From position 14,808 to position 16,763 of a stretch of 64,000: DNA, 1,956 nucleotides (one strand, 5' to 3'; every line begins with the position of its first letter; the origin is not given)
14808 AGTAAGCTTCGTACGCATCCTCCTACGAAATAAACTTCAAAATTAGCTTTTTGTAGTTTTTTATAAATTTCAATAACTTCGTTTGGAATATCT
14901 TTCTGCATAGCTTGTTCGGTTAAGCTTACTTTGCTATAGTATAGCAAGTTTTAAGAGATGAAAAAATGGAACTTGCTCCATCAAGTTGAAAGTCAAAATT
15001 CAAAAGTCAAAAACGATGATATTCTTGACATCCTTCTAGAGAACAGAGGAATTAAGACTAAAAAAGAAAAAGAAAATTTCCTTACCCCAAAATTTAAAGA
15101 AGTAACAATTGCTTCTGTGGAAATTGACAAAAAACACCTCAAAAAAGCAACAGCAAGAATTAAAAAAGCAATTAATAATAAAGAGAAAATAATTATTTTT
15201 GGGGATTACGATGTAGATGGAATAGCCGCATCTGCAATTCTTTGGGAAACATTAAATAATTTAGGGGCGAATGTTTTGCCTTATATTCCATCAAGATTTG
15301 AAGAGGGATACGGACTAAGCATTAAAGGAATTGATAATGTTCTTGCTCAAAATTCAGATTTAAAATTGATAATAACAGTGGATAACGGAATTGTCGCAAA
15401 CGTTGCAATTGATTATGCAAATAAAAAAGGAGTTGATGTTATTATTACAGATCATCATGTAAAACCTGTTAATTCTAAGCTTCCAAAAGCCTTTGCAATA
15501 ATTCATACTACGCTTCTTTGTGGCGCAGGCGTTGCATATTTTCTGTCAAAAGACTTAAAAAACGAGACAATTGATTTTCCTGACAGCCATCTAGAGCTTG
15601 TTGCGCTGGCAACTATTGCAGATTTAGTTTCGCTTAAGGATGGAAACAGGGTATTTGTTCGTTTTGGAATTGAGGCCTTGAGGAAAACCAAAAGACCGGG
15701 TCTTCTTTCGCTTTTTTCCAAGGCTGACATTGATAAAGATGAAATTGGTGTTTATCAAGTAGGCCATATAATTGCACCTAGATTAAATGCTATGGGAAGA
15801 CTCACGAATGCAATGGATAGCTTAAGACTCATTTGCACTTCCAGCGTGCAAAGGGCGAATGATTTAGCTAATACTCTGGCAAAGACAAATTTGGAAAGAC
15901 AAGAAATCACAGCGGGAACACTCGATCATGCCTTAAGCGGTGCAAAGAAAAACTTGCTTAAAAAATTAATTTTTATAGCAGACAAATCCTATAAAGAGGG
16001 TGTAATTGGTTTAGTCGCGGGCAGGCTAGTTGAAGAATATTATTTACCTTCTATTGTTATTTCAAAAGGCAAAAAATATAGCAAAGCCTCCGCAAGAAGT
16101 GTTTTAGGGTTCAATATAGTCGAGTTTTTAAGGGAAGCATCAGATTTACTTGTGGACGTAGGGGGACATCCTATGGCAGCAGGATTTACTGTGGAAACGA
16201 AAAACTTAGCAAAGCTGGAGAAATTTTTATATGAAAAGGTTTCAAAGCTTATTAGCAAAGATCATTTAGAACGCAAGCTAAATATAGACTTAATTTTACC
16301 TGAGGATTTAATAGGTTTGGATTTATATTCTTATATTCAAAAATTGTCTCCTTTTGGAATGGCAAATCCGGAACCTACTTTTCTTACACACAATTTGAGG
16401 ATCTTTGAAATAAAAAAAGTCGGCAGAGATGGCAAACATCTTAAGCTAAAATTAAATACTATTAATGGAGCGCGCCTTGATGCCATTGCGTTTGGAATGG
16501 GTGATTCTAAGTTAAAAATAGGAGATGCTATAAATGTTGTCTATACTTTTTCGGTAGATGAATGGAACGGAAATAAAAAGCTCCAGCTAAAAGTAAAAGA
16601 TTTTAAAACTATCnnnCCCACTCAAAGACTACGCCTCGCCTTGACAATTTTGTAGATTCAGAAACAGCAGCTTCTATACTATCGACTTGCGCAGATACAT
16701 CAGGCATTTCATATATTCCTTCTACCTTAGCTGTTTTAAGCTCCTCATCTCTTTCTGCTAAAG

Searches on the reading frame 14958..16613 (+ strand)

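Call 14: search_protein_families(library=pfam, proteins=[window:14958-16613:+], max_evalue=0.001)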
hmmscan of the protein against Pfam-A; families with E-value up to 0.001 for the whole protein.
window:14958-16613:+ (552 aa): 3 families
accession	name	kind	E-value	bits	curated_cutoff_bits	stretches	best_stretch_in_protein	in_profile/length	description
PF17768.7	RecJ_OB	-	9.8e-30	103.2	27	1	443-548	1-107/107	RecJ OB domain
PF01368.27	DHH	-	1e-22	81.2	28.1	1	77-219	1-125/125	DHH family, N-terminal domain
PF02272.25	DHHA1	-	1.8e-11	44.8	25.9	1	340-428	7-100/102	DHHA1 domain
